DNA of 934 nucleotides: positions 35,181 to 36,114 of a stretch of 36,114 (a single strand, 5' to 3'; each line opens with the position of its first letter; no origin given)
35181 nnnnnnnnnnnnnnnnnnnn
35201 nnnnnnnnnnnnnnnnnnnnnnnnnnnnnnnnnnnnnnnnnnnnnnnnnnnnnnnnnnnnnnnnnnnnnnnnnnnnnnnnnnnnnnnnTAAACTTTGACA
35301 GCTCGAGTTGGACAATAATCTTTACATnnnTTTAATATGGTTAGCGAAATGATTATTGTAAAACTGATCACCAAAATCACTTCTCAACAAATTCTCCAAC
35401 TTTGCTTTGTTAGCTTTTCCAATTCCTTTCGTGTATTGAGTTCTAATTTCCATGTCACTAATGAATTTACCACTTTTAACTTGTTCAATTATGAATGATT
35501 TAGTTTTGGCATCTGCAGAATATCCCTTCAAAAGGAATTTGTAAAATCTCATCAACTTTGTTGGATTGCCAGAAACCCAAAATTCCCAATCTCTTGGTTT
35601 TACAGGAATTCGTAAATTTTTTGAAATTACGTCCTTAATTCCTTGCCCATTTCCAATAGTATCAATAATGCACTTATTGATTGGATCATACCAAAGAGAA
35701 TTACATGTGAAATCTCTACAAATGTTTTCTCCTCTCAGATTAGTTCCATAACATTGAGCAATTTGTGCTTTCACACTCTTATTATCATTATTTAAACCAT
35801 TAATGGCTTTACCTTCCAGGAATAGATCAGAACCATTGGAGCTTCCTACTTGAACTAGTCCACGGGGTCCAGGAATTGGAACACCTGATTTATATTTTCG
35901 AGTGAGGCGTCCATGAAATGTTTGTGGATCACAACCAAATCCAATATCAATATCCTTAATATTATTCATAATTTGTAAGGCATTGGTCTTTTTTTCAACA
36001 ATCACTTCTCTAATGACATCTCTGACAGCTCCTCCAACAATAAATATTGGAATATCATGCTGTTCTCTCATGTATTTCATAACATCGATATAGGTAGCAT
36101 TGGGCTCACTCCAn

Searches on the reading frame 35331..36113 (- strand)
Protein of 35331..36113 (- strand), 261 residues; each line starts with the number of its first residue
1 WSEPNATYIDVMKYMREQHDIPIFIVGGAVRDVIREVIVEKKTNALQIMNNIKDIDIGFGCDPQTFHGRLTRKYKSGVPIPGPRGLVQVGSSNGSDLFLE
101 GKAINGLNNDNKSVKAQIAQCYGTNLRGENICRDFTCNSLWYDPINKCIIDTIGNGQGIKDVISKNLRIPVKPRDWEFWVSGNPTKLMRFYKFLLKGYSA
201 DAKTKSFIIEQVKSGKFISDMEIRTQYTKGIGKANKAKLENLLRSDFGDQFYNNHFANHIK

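Call 15: find_homologous_proteins(query=window:35331-36113:-, max_evalue=0.00001)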
Query window:35331-36113:- (261 aa): 9 proteins with E <= 0.00001 among 273 candidates.
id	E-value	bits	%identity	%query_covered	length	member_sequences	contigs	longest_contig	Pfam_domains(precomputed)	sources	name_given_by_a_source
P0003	1.2e-132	459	94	82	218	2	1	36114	PF01743.27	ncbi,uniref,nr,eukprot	ncbi:predicted protein [Naegleria gruberi]|uniref:Predicted protein n=1 Tax=Naegleria gruberi TaxID=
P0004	5.6e-81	290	53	96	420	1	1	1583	PF01743.27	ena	-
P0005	1.2e-76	276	53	98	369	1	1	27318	PF01743.27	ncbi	ncbi:hypothetical protein ABK040_016877 [Willaertia magna]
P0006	3.8e-52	195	44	97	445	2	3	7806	PF01743.27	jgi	jgi:hypothetical protein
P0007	6.5e-50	188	44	96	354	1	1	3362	PF01743.27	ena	-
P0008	3.9e-48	182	43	93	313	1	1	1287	PF01743.27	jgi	jgi:tRNA nucleotidyltransferase/poly(A) polymerase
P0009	3.4e-42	163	41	91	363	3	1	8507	PF01743.27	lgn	-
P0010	6.4e-39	152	54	52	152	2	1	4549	-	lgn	-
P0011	1.6e-24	105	55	36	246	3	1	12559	-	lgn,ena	-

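Call 18: find_encoding_contigs(protein=P0003, flank=10000, max_places=3)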
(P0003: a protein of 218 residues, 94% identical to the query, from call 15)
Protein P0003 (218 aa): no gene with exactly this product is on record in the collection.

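Call 33: list_cluster_members(proteins=[P0003, P0002, P0001])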
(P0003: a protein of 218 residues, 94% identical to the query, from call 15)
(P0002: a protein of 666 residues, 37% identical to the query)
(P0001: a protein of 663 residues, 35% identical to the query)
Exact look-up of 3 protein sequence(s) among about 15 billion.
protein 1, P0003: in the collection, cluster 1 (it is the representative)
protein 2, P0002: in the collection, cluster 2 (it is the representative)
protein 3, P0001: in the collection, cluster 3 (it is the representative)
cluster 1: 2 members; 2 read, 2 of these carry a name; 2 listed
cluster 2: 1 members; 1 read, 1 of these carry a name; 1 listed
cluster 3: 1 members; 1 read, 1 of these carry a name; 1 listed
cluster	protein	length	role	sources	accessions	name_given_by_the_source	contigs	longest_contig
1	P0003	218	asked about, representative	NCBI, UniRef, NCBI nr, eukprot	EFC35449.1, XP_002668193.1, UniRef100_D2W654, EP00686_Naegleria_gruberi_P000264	predicted protein [Naegleria gruberi] | Predicted protein n=1 Tax=Naegleria gruberi TaxID=5762 RepID=D2W654_NAEGR | uncharacterized protein NAEGRDRAFT_76898 [Naegleria gruberi]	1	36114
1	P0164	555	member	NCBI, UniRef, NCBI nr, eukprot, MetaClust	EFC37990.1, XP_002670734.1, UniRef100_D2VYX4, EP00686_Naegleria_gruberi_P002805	predicted protein [Naegleria gruberi] | Predicted protein n=1 Tax=Naegleria gruberi TaxID=5762 RepID=D2VYX4_NAEGR | uncharacterized protein NAEGRDRAFT_53363 [Naegleria gruberi]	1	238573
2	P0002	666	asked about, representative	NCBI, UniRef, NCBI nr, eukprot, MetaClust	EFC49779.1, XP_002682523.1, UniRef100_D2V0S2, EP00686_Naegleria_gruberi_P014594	predicted protein [Naegleria gruberi] | Predicted protein n=1 Tax=Naegleria gruberi TaxID=5762 RepID=D2V0S2_NAEGR | uncharacterized protein NAEGRDRAFT_62395 [Naegleria gruberi]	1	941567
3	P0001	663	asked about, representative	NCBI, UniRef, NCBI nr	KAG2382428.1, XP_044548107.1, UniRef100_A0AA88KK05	hypothetical protein C9374_005630 [Naegleria lovaniensis] | non-specific serine/threonine protein kinase n=1 Tax=Naegleria lovaniensis TaxID=51637 ... | uncharacterized protein C9374_005630 [Naegleria lovaniensis]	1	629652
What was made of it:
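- Two gene models separate the twins of the two ends on the main scaffold (accession order, call 33), which fits poorly with a 33-kb gap.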

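Call 54: search_protein_families(library=pfam, max_evalue=0.01, proteins=[P0164])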
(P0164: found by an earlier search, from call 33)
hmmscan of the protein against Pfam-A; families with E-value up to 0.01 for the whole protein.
P0164 (555 aa): 1 family
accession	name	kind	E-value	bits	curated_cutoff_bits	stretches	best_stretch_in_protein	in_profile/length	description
PF01743.26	PolyA_pol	-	1.6e-08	35.3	23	1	317-462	1-126/126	Poly A polymerase head domain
